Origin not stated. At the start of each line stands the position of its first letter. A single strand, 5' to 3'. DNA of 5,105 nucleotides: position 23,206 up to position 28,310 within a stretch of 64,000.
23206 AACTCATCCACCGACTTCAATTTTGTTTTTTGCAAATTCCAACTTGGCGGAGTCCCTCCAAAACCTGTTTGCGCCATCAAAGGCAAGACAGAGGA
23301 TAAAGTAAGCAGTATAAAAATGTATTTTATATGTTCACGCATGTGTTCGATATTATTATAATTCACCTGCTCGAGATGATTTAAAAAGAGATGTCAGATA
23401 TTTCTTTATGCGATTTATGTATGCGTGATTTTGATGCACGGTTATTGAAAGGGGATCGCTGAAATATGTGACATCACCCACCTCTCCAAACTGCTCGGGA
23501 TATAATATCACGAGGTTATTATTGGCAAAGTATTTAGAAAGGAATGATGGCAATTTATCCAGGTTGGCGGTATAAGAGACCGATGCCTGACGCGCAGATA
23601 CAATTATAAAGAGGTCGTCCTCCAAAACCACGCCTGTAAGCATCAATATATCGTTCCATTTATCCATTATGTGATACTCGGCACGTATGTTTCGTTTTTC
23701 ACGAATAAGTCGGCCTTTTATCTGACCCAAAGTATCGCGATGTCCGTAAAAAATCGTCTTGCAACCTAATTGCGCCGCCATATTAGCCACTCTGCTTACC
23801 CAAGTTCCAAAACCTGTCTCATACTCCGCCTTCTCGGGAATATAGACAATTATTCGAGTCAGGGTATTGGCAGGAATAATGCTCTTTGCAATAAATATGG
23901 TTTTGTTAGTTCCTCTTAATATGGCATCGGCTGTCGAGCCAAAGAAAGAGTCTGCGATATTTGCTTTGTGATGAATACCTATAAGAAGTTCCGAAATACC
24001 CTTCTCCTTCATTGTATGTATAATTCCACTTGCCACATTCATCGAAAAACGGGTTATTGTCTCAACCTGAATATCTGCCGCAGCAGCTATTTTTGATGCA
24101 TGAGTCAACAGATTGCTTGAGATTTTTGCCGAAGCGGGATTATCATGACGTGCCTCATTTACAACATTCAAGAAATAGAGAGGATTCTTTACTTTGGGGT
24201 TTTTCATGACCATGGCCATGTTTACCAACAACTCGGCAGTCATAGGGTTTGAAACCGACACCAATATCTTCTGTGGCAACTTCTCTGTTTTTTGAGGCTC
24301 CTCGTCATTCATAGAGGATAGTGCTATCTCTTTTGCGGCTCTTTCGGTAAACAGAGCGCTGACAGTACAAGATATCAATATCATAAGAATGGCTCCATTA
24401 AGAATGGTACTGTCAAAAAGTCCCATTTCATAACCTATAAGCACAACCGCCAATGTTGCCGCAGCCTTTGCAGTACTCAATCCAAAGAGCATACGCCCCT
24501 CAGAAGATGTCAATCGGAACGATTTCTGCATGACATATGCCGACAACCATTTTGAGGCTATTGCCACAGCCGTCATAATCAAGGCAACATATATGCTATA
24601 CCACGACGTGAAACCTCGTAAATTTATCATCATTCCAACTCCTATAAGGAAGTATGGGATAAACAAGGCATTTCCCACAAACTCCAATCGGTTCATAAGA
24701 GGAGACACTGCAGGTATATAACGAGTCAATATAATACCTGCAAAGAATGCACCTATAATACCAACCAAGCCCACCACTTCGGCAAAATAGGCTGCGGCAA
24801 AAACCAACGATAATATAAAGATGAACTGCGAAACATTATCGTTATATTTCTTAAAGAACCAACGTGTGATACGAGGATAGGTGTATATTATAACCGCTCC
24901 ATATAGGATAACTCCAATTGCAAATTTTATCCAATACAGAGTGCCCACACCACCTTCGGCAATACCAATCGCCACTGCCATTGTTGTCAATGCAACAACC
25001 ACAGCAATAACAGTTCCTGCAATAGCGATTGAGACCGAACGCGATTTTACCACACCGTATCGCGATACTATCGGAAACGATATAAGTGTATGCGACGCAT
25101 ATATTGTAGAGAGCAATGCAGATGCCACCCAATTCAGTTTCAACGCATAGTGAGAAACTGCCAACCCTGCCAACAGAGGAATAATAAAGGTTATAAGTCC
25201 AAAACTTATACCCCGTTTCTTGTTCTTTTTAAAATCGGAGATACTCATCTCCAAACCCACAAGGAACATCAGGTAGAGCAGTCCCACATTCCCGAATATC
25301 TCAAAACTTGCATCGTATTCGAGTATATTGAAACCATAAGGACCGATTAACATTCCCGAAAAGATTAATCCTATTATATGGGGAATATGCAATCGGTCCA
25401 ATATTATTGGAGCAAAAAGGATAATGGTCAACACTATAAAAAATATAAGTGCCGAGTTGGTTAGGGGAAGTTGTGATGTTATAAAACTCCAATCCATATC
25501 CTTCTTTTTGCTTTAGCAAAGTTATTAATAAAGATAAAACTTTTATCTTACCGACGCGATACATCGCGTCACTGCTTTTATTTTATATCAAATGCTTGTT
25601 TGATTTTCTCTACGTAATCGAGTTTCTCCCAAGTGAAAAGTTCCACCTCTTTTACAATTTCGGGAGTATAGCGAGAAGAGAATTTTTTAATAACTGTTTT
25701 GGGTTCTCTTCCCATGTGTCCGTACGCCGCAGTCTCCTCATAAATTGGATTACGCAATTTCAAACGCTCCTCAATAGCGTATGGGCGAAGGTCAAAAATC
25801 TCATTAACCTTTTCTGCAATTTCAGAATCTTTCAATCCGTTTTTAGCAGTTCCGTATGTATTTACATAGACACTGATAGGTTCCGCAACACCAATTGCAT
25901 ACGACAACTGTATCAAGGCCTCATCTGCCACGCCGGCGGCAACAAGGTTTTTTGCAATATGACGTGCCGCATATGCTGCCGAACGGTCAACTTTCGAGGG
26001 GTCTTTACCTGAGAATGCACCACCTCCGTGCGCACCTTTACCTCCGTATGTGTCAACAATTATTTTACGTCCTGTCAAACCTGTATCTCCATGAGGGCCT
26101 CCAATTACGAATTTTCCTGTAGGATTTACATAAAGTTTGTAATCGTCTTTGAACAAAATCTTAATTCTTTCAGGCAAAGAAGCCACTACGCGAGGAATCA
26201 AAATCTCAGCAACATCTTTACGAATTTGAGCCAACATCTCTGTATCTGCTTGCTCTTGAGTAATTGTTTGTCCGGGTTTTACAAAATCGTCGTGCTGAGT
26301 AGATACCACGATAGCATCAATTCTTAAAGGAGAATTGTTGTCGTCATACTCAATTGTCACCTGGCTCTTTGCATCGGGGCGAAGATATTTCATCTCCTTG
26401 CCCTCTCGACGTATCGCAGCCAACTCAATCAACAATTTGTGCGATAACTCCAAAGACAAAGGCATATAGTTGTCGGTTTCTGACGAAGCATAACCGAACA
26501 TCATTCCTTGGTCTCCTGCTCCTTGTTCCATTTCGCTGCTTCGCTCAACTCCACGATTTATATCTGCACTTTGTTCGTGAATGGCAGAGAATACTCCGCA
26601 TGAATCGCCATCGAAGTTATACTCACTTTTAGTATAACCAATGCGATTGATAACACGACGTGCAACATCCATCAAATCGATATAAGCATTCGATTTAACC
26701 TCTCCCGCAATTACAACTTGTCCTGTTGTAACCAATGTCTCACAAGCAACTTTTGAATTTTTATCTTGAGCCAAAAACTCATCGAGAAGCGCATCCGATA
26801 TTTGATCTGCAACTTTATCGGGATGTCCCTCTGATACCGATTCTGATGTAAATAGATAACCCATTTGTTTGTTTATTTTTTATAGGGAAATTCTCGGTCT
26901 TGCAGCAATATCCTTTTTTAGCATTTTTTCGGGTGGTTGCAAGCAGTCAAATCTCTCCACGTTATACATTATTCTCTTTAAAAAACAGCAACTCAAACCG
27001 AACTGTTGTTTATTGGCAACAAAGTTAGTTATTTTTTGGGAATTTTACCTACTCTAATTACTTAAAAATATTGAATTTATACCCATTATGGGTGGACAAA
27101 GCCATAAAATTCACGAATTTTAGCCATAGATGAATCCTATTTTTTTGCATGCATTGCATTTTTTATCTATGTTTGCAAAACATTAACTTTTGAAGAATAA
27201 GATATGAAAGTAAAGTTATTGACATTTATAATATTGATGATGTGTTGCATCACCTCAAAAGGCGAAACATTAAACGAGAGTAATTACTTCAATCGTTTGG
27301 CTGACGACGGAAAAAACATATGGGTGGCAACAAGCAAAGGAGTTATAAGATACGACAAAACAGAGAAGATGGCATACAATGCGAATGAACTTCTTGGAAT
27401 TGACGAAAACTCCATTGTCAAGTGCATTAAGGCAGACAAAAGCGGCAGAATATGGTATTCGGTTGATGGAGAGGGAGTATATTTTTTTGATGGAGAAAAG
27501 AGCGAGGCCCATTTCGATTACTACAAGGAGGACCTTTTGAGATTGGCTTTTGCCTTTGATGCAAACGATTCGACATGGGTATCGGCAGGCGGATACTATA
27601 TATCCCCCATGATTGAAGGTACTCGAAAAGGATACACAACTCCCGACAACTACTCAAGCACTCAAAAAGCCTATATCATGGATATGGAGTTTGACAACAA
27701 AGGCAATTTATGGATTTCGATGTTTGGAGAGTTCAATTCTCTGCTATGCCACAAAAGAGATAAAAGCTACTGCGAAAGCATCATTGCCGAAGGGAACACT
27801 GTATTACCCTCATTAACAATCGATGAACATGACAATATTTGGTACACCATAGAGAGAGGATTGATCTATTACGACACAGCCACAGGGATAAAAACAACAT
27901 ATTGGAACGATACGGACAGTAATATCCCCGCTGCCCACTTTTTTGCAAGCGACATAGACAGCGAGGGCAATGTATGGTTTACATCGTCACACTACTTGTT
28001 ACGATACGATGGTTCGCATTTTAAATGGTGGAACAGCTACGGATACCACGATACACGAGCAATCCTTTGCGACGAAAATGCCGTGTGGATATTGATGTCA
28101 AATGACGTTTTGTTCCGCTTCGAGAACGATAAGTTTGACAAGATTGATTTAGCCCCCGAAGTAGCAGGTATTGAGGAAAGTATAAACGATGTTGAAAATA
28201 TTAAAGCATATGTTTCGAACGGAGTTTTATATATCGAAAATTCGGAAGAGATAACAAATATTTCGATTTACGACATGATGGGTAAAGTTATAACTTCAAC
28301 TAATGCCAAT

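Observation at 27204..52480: Inverted duplication of a two-gene T9SS cargo cassette (beta-propeller + LamG-like) bracketing about 20 kb of core genes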

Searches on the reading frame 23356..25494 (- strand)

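Call 13: search_protein_families(library=pfam, proteins=[window:23356-25494:-], max_evalue=0.00001)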
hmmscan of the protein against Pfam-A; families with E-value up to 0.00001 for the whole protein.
window:23356-25494:- (712 aa): 2 families
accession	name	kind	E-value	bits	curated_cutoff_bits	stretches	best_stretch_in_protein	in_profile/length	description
PF00999.27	Na_H_Exchanger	-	1.3e-48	166.2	26.2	1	23-381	2-367/375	Sodium/hydrogen exchanger, transmembrane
PF00582.32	Usp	-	2.9e-07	31.5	24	1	408-535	3-139/141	Universal stress protein family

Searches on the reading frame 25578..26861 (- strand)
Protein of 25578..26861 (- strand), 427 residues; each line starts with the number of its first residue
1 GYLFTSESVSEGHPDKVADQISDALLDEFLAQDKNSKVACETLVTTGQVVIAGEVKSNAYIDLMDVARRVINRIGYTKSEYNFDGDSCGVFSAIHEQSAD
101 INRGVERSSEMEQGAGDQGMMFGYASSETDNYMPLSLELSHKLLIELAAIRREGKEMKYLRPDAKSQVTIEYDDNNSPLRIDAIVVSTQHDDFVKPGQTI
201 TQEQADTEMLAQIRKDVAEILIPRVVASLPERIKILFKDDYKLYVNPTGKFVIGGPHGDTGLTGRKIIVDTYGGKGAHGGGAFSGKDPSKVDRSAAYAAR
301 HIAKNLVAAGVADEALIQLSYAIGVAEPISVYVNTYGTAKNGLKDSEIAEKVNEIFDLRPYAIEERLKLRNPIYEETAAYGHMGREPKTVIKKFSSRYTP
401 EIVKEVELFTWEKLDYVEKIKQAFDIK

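Call 13: search_protein_families(library=pfam, proteins=[window:25578-26861:-], max_evalue=0.00001)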
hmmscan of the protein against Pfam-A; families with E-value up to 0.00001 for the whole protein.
window:25578-26861:- (427 aa): 3 families
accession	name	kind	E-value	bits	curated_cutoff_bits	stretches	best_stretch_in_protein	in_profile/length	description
PF02773.21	S-AdoMet_synt_C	-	1.5e-63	213.2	25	1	253-386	1-132/138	S-adenosylmethionine synthetase, C-terminal domain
PF00438.25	S-AdoMet_synt_N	-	1e-43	148.3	33.1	1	2-99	2-99/99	S-adenosylmethionine synthetase, N-terminal domain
PF02772.21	S-AdoMet_synt_M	-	9e-41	139.2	29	1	112-251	1-120/120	S-adenosylmethionine synthetase, central domain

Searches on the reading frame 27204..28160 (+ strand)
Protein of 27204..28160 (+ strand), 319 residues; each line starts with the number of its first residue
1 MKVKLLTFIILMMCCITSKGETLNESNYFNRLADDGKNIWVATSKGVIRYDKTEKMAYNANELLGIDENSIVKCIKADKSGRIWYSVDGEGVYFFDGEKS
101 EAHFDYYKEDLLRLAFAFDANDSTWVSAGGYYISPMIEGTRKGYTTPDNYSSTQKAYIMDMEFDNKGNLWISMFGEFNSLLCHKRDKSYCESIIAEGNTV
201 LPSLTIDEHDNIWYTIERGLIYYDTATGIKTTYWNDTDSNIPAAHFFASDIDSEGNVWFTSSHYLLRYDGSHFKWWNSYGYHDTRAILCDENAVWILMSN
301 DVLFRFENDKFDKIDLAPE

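Call 38: find_homologous_proteins(query=window:27204-28160:+)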
Query seq(319 aa) (319 aa): 16 proteins with E <= 0.001 among 720 candidates.
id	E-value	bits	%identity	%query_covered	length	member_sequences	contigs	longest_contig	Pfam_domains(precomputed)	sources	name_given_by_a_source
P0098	2.1e-202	690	92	100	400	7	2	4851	PF07494.18,PF18962.8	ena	-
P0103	6.3e-199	678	90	100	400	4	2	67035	PF07494.18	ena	-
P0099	4.4e-166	570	76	100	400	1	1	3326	PF07494.18,PF18962.8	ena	-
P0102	2.7e-162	558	73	100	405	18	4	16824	PF07494.18,PF18962.8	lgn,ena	-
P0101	3.1e-160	551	72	100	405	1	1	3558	PF07494.18,PF18962.8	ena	-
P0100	5.5e-160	550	71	100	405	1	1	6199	PF07494.18,PF18962.8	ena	-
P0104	1.4e-156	539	71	100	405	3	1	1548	PF07494.18,PF18962.8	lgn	-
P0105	6.6e-156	537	72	96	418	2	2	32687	PF07494.18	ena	-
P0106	3.3e-145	502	65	99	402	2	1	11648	PF07494.18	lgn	-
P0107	6.4e-139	481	63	98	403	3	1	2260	PF07494.18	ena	-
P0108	3.3e-138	479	66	94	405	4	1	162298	PF07494.18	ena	-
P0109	4.1e-132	459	61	99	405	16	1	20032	PF07494.18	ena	-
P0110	1.7e-117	411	57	94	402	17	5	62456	PF07494.18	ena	-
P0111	2.3e-115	404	57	96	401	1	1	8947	PF07494.18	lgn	-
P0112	6.6e-114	399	54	99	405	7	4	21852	PF07494.18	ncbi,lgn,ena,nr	ncbi:MAG: hypothetical protein IJ341_07950 [Bacteroidales bacterium]|nr:hypothetical protein [Bacter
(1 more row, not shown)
